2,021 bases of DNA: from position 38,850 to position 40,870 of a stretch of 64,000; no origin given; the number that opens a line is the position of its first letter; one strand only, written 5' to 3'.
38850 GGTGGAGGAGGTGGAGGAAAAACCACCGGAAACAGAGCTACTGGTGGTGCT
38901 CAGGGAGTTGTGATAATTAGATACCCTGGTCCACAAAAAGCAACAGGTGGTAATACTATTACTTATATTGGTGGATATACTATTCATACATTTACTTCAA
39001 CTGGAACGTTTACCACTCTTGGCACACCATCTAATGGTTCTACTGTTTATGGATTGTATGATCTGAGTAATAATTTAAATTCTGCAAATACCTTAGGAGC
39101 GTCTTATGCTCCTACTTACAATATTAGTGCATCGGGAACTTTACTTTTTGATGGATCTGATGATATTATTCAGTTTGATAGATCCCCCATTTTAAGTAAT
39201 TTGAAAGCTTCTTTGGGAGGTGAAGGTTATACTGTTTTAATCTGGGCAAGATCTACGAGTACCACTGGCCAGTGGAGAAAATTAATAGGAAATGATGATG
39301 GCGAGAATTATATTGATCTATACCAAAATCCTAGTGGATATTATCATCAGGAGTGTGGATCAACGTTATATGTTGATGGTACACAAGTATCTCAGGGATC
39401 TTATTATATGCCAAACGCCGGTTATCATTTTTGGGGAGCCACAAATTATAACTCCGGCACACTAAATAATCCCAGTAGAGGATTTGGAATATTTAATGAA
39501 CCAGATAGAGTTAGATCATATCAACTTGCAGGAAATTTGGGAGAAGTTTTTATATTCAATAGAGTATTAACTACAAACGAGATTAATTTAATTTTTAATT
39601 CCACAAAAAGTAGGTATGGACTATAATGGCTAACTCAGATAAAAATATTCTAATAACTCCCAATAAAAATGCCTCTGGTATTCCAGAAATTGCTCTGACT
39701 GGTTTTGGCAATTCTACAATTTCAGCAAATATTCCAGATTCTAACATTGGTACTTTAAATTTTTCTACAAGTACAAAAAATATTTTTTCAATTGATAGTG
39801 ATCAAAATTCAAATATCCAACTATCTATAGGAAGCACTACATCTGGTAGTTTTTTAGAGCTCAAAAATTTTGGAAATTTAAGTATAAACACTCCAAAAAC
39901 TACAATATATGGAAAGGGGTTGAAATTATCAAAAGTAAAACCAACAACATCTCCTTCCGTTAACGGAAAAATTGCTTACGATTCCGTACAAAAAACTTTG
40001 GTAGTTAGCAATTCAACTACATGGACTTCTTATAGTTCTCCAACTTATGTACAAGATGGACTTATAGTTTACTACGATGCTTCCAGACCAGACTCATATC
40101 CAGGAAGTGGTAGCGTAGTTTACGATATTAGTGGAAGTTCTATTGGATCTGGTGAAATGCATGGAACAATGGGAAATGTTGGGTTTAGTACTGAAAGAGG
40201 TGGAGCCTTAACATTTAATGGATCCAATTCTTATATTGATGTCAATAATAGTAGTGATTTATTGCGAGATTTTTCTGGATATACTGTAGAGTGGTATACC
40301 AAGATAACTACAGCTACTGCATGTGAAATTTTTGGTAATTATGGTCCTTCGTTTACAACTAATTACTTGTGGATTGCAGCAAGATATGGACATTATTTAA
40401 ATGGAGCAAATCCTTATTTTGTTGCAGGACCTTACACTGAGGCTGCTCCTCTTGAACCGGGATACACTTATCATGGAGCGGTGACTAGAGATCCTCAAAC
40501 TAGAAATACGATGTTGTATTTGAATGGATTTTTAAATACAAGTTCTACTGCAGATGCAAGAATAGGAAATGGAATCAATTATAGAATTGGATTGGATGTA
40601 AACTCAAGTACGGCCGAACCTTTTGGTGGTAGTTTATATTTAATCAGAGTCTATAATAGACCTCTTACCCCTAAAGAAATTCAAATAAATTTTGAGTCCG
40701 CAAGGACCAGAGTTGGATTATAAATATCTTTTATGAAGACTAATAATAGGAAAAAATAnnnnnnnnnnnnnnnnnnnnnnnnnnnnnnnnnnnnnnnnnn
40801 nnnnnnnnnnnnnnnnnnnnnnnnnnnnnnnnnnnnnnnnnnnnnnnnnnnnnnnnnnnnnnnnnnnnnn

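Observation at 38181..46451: Three tandem, translationally coupled A+B adhesin cassettes: a multi-receptor array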

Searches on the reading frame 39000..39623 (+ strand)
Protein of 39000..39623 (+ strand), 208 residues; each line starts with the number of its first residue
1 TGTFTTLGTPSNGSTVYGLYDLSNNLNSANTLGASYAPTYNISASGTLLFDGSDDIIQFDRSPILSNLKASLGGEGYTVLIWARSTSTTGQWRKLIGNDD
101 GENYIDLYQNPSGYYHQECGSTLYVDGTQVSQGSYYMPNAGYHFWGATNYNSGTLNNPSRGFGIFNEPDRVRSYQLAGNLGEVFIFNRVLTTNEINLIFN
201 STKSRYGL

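Call 84: search_protein_families(library=pfam, proteins=[window:39000-39623:+], max_evalue=1)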
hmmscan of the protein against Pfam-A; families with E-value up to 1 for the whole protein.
window:39000-39623:+ (208 aa): 1 family
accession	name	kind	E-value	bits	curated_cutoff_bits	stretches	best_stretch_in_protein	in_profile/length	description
PF13385.13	Laminin_G_3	-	3.8e-06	27.6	27.6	2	121-196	93-151/151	Concanavalin A-like lectin/glucanases superfamily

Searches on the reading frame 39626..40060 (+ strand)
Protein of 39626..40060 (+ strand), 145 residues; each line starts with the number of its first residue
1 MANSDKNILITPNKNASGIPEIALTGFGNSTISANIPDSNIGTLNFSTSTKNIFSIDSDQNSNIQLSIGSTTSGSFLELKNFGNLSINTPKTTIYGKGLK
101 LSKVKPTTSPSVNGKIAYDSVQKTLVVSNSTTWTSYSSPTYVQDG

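Call 49: search_solved_structures(query=A6, max_evalue=10, show_alignments=3)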
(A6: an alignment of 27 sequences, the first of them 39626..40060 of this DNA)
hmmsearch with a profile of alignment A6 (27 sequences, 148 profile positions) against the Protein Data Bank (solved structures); distinct sequences matched with E-value up to 10: 4.
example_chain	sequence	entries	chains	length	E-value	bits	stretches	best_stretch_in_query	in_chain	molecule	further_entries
7awz_A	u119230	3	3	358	0.12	15.9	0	40-89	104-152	Scone-E | SconeE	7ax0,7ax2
5e68_A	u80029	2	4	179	0.24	15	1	64-125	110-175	S-ribosylhomocysteine lyase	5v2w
1tmf_1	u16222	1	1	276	1.6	12.3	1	8-40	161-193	THEILER'S MURINE ENCEPHALOMYELITIS VIRUS (SUBUNIT VP1)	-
1tme_1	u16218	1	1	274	1.7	12.2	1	8-40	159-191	THEILER'S MURINE ENCEPHALOMYELITIS VIRUS (SUBUNIT VP1)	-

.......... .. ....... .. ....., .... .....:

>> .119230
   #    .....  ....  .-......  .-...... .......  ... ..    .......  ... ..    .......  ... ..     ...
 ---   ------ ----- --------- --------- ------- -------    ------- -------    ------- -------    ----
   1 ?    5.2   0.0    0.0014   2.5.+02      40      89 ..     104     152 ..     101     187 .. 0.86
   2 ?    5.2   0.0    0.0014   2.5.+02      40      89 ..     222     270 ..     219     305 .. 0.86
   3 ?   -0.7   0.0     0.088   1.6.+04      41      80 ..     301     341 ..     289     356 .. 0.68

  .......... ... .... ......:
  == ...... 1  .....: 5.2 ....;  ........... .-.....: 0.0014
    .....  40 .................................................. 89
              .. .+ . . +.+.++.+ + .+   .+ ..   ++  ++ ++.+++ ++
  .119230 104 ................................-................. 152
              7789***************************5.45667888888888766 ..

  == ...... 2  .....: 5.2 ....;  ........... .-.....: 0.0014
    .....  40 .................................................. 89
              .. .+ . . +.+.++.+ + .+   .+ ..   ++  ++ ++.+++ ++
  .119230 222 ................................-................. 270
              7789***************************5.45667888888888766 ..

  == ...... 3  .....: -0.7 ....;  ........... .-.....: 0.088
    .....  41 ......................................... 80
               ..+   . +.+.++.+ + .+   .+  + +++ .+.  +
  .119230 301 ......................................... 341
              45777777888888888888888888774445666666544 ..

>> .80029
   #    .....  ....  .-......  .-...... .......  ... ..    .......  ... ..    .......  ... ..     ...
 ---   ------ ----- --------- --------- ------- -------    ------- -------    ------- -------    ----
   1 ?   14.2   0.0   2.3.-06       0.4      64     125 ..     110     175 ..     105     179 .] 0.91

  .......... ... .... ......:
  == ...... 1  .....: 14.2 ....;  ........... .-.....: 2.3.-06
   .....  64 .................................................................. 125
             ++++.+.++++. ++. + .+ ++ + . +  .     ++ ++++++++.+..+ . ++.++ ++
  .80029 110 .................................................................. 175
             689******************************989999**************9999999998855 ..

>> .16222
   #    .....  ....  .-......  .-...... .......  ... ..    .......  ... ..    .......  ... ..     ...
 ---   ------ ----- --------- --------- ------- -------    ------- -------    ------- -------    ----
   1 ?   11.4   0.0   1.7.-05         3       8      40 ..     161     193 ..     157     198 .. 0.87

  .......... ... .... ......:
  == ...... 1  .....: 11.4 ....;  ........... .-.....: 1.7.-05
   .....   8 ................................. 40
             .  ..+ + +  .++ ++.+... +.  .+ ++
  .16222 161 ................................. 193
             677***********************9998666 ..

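Call 50: search_protein_families(library=phrogs, alignment_id=A6, max_evalue=0.01)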
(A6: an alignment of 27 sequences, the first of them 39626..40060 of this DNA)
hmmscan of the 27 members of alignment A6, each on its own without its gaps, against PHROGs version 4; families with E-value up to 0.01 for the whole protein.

A. member 1, window:39626-40060:+ (145 aa): 0 families

B. families by the number of members that match (of 27 scanned): 16 families
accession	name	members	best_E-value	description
phrog_2415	-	6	9.9e-05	-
phrog_13229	-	3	0.00058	tail fiber protein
phrog_2295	-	2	0.0016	-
phrog_11011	-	1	6e-09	long tail fiber protein distal subunit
phrog_21722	-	1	1.6e-08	long tail fiber protein distal subunit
phrog_5668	-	1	3.2e-06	tail fiber protein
phrog_14293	-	1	3e-05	-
phrog_1325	-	1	0.0002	-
phrog_20787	-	1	0.00081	virion structural protein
phrog_8309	-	1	0.00084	-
phrog_5667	-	1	0.0012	long tail fiber protein distal subunit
phrog_8443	-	1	0.002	tail fiber protein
phrog_30742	-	1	0.0045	tail fiber protein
phrog_26019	-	1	0.0071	-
phrog_25721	-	1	0.0079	-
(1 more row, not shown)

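Call 85: search_protein_representatives(alignment_id=A6)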
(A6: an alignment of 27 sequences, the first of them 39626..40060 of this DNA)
Query: 27 sequences, 148 profile positions. Proteins with E-value up to 0.001 (for the whole library): 3399; up to 1e-10: 2147; up to 1e-30: 256. The best 150 are listed.
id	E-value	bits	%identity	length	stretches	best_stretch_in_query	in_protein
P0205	1.4e-78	278.6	-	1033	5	1-134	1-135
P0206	2.7e-73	261.4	-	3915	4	15-112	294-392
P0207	3.2e-73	261.2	-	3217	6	1-136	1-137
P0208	6.9e-70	250.4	-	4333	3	1-113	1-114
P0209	3.1e-66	238.5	-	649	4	7-129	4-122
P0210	5.2e-62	224.8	-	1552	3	15-123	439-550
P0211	1.8e-55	203.6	-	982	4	1-112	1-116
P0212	6.7e-54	198.5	-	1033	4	1-114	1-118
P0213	7.4e-54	198.4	-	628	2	1-113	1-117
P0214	7.0e-53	195.2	-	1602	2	1-130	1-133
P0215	4.4e-51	189.4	-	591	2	1-139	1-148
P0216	6.4e-51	188.8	-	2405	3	15-113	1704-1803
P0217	1.9e-50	187.3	-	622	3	1-121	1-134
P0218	2.0e-48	180.7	-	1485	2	1-112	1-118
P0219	5.7e-48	179.3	-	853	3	1-101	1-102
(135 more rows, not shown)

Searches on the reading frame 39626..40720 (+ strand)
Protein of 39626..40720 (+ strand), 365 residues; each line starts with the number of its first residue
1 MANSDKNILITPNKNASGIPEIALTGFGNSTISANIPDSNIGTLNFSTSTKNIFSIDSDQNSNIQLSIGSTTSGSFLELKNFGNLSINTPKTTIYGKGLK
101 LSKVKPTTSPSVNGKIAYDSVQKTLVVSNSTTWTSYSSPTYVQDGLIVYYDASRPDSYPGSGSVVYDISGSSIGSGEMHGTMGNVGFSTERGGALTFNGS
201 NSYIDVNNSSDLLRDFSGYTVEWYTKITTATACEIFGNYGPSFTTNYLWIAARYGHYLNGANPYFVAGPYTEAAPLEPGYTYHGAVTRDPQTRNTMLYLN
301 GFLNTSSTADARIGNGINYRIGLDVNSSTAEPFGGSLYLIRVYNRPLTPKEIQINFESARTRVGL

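Call 3: search_protein_families(library=pfam, proteins=[window:39626-40720:+], max_evalue=0.01)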
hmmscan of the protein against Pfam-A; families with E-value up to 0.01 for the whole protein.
window:39626-40720:+ (365 aa): 1 family
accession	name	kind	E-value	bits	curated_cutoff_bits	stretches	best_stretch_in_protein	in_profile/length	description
PF13385.13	Laminin_G_3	-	8.6e-13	49.1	27.6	1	198-353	1-151/151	Concanavalin A-like lectin/glucanases superfamily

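Call 4: search_protein_families(library=phrogs, proteins=[window:39626-40720:+], max_evalue=0.001)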
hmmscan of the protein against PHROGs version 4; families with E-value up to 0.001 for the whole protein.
window:39626-40720:+ (365 aa): 3 families
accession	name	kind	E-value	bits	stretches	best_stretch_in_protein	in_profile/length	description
phrog_24074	-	unknown function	1.8e-11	44.1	1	132-364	649-891/892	-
phrog_8510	-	head and packaging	6.5e-09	35.1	1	120-360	658-901/1348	virion structural protein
phrog_17347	-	unknown function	4.8e-05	24.2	1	142-359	4-208/312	-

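Call 14: find_related_loci(query=A2, collection=viral_contigs, flank=10000)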
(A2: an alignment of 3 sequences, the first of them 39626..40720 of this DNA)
Query A2 (365 aa) in viral_contigs; peptide patterns used: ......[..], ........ (x = any residue, [..] = any of these).
203 stretches matched a pattern; 164 encode a relative of the query (tblastn E <= 1e-3); the best 80 are kept; 78 distinct loci.
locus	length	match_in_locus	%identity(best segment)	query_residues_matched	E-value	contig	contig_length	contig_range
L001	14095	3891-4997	66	1-365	1e-155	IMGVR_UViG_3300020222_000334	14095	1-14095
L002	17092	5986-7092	66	1-365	1e-155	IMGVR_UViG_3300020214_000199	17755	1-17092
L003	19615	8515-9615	65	1-365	5e-156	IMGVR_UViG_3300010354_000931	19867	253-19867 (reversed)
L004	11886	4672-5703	31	1-364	4e-34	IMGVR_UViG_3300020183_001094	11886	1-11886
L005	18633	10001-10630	42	150-365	4e-31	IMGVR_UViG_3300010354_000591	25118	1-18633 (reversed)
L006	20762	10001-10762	34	99-365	8e-27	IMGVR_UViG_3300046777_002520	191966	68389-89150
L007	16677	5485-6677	29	1-365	2e-26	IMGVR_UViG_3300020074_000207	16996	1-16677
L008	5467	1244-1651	46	1-133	1e-24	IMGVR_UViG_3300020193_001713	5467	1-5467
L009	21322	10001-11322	34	136-365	2e-23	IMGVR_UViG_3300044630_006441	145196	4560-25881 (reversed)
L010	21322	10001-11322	34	136-365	2e-23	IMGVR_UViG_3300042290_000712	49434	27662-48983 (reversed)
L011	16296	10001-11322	34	136-365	2e-23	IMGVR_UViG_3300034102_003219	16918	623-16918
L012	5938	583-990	46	1-133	1e-20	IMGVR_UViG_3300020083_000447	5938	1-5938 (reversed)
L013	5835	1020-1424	38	1-133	2e-19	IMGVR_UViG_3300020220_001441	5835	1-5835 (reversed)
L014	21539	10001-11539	32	1-365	1e-17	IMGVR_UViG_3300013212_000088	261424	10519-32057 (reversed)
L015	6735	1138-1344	55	1-69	7e-16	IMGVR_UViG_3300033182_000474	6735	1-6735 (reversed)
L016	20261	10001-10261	45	1-87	5e-14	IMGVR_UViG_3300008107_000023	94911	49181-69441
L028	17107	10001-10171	51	1-59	6e-11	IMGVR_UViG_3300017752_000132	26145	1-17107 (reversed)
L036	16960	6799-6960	52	1-56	2e-10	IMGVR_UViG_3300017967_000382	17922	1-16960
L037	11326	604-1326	25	139-362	2e-10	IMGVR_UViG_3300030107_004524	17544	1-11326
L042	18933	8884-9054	49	1-59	3e-10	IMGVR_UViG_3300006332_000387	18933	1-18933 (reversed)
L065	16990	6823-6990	50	1-56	7e-9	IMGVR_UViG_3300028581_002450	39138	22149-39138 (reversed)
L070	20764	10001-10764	28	133-365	1e-8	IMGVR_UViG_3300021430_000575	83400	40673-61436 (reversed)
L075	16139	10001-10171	44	1-59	2e-8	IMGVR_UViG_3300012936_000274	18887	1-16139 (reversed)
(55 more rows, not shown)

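Call 25: search_protein_families(library=pfam, proteins=[L016:10001-12445:+, L028:10001-12559:+, L036:6799-7473:+, L042:8884-10947:+, L065:6823-11709:+, L070:12067-19758:+, L006:6068-9100:+, L009:11346-15527:+], max_evalue=0.001)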
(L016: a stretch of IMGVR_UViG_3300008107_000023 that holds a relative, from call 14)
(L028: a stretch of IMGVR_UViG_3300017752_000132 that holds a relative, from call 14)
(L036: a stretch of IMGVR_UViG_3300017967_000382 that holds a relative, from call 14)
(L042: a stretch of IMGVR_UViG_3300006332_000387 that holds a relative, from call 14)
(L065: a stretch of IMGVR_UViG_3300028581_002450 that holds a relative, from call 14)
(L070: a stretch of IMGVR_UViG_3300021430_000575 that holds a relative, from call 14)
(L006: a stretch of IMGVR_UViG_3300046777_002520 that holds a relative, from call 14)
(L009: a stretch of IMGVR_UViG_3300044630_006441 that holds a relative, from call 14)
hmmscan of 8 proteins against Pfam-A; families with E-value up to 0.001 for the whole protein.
L016:10001-12445:+ (815 aa): 1 family
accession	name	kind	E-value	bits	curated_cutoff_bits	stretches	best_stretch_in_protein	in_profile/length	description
PF13884.11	Peptidase_S74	-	2.3e-15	57.1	22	1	715-768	1-57/58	Chaperone of endosialidase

L028:10001-12559:+ (853 aa): 1 family
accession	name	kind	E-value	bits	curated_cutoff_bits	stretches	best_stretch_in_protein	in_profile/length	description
PF11962.13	Peptidase_G2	-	3.3e-29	102.3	25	1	647-828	14-179/228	Peptidase_G2, IMC autoproteolytic cleavage domain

L036:6799-7473:+ (225 aa): 1 family
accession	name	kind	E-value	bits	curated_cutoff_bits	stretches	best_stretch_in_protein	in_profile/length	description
PF13884.11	Peptidase_S74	-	7.1e-13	49.1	22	1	121-180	1-57/58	Chaperone of endosialidase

L042:8884-10947:+ (688 aa): 0 families

L065:6823-11709:+ (1629 aa): 0 families

L070:12067-19758:+ (2564 aa): 0 families

L006:6068-9100:+ (1011 aa): 1 family
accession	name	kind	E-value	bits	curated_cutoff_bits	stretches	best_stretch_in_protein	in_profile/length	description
PF01391.23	Collagen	-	5.8e-27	93.7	27.2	4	383-439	1-57/60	Collagen triple helix repeat (20 copies)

L009:11346-15527:+ (1394 aa): 0 families

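Call 26: search_protein_families(library=phrogs, proteins=[L016:10001-12445:+, L028:10001-12559:+, L036:6799-7473:+, L042:8884-10947:+, L065:6823-11709:+, L006:6068-9100:+, L075:10001-11530:+], max_evalue=0.00001)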
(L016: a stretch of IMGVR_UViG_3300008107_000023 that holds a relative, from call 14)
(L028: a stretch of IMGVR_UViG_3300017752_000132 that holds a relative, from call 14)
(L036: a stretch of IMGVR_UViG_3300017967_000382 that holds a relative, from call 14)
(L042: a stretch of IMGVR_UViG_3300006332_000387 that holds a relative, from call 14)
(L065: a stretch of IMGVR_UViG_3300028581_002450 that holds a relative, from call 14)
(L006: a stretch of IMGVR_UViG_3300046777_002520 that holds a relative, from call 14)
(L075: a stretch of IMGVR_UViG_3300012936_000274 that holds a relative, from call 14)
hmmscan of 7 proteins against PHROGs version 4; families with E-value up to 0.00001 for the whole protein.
L016:10001-12445:+ (815 aa): 17 families
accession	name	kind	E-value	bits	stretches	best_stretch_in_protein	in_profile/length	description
phrog_11011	-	tail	1.7e-31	110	1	607-812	1079-1283/1291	long tail fiber protein distal subunit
phrog_5668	-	tail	4.4e-30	105.3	1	607-812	1367-1564/1567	tail fiber protein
phrog_8215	-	tail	3.8e-25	89.4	1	700-805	900-995/1000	baseplate wedge initiator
phrog_21722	-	tail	2.6e-23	83.4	1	705-809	470-571/576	long tail fiber protein distal subunit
phrog_18186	-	tail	2.2e-22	80.4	1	688-806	458-574/582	baseplate wedge subunit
phrog_14572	-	tail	3e-19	70.4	1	702-813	352-477/484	tail fiber protein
phrog_5481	-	tail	8.4e-18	65.2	1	601-813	805-1027/1043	tail fiber protein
phrog_25848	-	tail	2.9e-17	63.1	1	700-811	490-596/598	tail fiber protein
phrog_1699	-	tail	4.5e-16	59.6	1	263-811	560-997/1000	long tail fiber protein distal subunit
phrog_19966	-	tail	7.5e-16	58.8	1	703-804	621-722/724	long tail fiber protein distal subunit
phrog_28992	-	unknown function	1.4e-15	58.3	1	703-813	237-343/343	-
phrog_5667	-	tail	1.3e-14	54.8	1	699-805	670-785/786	long tail fiber protein distal subunit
phrog_25788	-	tail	9.3e-14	52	1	701-802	499-599/603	tail fiber protein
phrog_1980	-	tail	1e-11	45.8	1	371-812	256-436/449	tail fiber protein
phrog_6578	-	tail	1.7e-11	43.7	1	702-813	1067-1194/1210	tail fiber protein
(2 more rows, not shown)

L028:10001-12559:+ (853 aa): 1 family
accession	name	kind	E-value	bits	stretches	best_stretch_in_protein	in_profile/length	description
phrog_4775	-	connector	8.5e-20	71.4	1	658-828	675-824/876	pre-neck appendage protein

L036:6799-7473:+ (225 aa): 31 families (the best 25 are shown)
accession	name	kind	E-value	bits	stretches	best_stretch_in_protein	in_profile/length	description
phrog_5668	-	tail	4.7e-32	111.8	1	29-224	1352-1563/1567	tail fiber protein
phrog_11011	-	tail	8.1e-32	111.1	1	101-224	1162-1282/1291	long tail fiber protein distal subunit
phrog_8215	-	tail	4.4e-26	92.5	1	105-221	895-998/1000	baseplate wedge initiator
phrog_21722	-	tail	3.9e-24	86.1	1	105-221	465-570/576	long tail fiber protein distal subunit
phrog_1699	-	tail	3.8e-23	83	1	76-223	845-995/1000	long tail fiber protein distal subunit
phrog_18186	-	tail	1.8e-19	70.9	1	95-220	462-575/582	baseplate wedge subunit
phrog_14572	-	tail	2.1e-19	70.9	1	117-224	361-475/484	tail fiber protein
phrog_5481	-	tail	1.8e-18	67.5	1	101-224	892-1025/1043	tail fiber protein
phrog_5667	-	tail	3.5e-17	63.3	1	99-218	665-785/786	long tail fiber protein distal subunit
phrog_1980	-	tail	8.5e-17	62.6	1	77-224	295-435/449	tail fiber protein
phrog_19966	-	tail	9.9e-17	61.8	1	119-217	631-722/724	long tail fiber protein distal subunit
phrog_25848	-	tail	1.7e-15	57.3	1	101-224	486-596/598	tail fiber protein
phrog_19567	-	tail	2.8e-14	53.1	1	85-220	1254-1379/1379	tail fiber protein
phrog_27370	-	unknown function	3.9e-14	52.1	1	95-221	1413-1534/1545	-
phrog_33119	-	tail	2.7e-13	50.4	1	103-222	531-637/643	long tail fiber protein distal subunit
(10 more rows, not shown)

L042:8884-10947:+ (688 aa): 1 family
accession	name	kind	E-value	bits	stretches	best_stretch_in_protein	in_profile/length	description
phrog_1417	-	unknown function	3.7e-74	251.6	1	335-686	121-451/464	-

L065:6823-11709:+ (1629 aa): 4 families
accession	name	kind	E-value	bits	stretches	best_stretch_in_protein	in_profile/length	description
phrog_4527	-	tail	2e-33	115.1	3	226-321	2849-2944/3730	short tail fiber protein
phrog_9017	-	tail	1.3e-20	75.4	1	1530-1626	59-155/159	tail fiber protein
phrog_6002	-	head and packaging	7.6e-18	64.5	0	184-237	609-661/1183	virion structural protein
phrog_24774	-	unknown function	1.4e-11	45.8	1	1529-1626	156-253/258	-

L006:6068-9100:+ (1011 aa): 23 families
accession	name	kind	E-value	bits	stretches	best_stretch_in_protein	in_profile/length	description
phrog_6320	-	tail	1.9e-42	147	2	382-488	106-212/745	tail fiber protein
phrog_5073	-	tail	2.2e-40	140.2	2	340-489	221-367/519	tail fiber protein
phrog_28263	-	tail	2.1e-36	125.7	2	371-618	574-824/1400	tail fiber protein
phrog_8745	-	tail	6.8e-35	120.8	2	453-697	1381-1635/1803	tail fiber protein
phrog_3420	-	unknown function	6.5e-29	101.1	1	380-605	174-400/929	-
phrog_819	-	tail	3.3e-26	92.8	1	381-735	506-891/1024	tail protein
phrog_29268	-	unknown function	3.3e-26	92.6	2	354-496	389-537/653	-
phrog_366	-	tail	2e-22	81.3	2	504-666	304-461/474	tail fiber protein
phrog_30509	-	tail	9.7e-22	78.3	3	383-456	42-115/254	collagen like minor tail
phrog_1806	-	tail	3.7e-20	73.4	2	377-503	106-230/276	collagen like minor tail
phrog_18350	-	tail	1.1e-17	65.6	2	486-604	94-213/253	tail fiber protein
phrog_26246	-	tail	1.4e-17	64.9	3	383-498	92-207/329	tail protein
phrog_36982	-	unknown function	1.9e-16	60.2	1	110-530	249-673/944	-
phrog_38766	-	head and packaging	1.9e-14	54.1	3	428-521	76-172/478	virion structural protein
phrog_38806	-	unknown function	2.3e-11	44.6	0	497-607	64-175/285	-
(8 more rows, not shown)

L075:10001-11530:+ (510 aa): 0 families

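Call 30: find_homologous_proteins(query=window:39626-40720:+, max_evalue=0.00001)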
Query window:39626-40720:+ (365 aa): 84 proteins with E <= 0.00001 among 3813 candidates.
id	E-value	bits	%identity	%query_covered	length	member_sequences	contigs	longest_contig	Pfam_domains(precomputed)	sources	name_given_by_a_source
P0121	1.1e-235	799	99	100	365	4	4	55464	PF13385.14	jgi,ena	-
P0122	7.2e-210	714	88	100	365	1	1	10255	PF13385.14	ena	-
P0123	3.1e-161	554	70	100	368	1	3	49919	PF13385.14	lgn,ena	-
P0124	3.0e-154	532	67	100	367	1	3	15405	PF13385.14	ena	-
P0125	2.6e-150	519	67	100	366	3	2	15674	PF13385.14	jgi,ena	jgi:hypothetical protein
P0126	4.0e-150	518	67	100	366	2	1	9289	PF13385.14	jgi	-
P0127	6.6e-150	517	65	100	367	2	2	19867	PF13385.14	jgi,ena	-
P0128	3.9e-147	508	66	100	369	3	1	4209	PF13385.14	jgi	-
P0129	8.2e-145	500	64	100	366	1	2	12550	PF13385.14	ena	-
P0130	3.5e-119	416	56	100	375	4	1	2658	PF13385.14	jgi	jgi:hypothetical protein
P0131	1.1e-105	372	54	100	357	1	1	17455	PF13385.14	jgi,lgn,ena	jgi:hypothetical protein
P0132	9.7e-40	155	42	67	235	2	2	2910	PF13385.14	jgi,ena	jgi:hypothetical protein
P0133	2.8e-39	153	42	67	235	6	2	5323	PF13385.14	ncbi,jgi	jgi:hypothetical protein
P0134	3.5e-39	153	42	67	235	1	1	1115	PF13385.14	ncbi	-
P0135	1.1e-37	148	34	100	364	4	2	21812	PF13385.14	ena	-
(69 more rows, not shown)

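Call 73: search_protein_families(library=pfam, proteins=[L037:2943-3137:+], max_evalue=5)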
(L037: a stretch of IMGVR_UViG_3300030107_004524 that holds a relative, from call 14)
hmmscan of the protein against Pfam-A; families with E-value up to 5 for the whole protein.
L037:2943-3137:+ (65 aa): 1 family
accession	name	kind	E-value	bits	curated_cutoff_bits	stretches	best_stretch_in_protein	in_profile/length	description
PF20042.4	DUF6444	-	0.13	13.3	27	1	32-55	42-65/85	Family of unknown function (DUF6444)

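Call 86: search_dna_similar(query=L016:10001-10330:+, collection=phages, mode=protein, max_rows=40, max_evalue=0.001, rows=spread)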
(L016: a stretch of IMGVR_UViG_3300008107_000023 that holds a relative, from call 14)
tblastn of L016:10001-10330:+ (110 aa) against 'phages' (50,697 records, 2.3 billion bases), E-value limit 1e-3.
Records with a match: 4; places in all: 4; records where one place covers at least 80% of the query: 0.
Best place of each record, by identity: <60% 4.
By first word of the organism name: Synechococcus 2; uncultured 2.
By host as written in the record: Synechococcus sp. WH7803 2; - 2.
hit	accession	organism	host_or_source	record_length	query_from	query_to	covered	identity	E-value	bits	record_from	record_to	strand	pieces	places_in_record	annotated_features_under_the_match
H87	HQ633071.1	Synechococcus phage S-SKS1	Synechococcus sp. WH7803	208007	26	110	77%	58.2%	1e-17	82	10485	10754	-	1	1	hypothetical protein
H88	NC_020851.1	Synechococcus phage S-SKS1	Synechococcus sp. WH7803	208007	26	110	77%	58.2%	1e-17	82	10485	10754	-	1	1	baseplate wedge subunit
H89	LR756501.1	uncultured phage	metagenomic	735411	44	96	48%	45.3%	9e-6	48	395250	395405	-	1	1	record has no annotation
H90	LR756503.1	uncultured phage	metagenomic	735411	44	96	48%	45.3%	9e-6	48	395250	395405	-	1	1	record has no annotation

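Call 87: get_annotated_region(hit=H88, flank=9000)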
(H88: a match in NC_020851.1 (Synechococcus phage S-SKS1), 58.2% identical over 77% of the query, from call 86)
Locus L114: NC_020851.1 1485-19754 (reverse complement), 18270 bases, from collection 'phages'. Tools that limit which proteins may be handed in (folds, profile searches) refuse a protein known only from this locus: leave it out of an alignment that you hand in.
description: Synechococcus phage S-SKS1 genomic sequence.
organism: Synechococcus phage S-SKS1 (NCBI taxid 754042)
taxonomy: Viruses; Duplodnaviria; Heunggongvirae; Uroviricota; Caudoviricetes; Llyrvirus; Llyrvirus SSKS1
host: Synechococcus sp. WH7803; source: North Atlantic; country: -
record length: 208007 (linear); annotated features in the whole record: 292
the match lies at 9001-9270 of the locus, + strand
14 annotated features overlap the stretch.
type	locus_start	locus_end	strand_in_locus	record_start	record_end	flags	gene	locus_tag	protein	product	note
CDS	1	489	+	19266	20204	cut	-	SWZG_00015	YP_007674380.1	phosphoribosylaminoimidazole synthetase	-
CDS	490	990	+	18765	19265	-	-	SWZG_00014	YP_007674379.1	hypothetical protein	-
CDS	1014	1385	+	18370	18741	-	-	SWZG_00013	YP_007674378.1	HNH endonuclease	-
CDS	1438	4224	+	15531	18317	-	-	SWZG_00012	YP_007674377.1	tail fiber protein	-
CDS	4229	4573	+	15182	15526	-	-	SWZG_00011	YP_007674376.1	hypothetical protein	-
CDS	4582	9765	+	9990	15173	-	-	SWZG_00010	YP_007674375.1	baseplate wedge subunit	-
CDS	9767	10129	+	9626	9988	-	-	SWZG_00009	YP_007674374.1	hypothetical protein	-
CDS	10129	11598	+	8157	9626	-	-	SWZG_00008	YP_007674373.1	hypothetical protein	-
CDS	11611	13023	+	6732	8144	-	-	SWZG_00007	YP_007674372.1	hypothetical protein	-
CDS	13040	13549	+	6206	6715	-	-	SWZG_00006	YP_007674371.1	tail fiber protein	-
CDS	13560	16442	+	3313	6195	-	-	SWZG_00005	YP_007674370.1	hypothetical protein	-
CDS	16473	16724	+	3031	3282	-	-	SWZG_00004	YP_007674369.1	hypothetical protein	-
CDS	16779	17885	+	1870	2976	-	-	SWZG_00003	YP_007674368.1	hypothetical protein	-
CDS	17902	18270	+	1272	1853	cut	-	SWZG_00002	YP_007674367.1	2OG-Fe(II) oxygenase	-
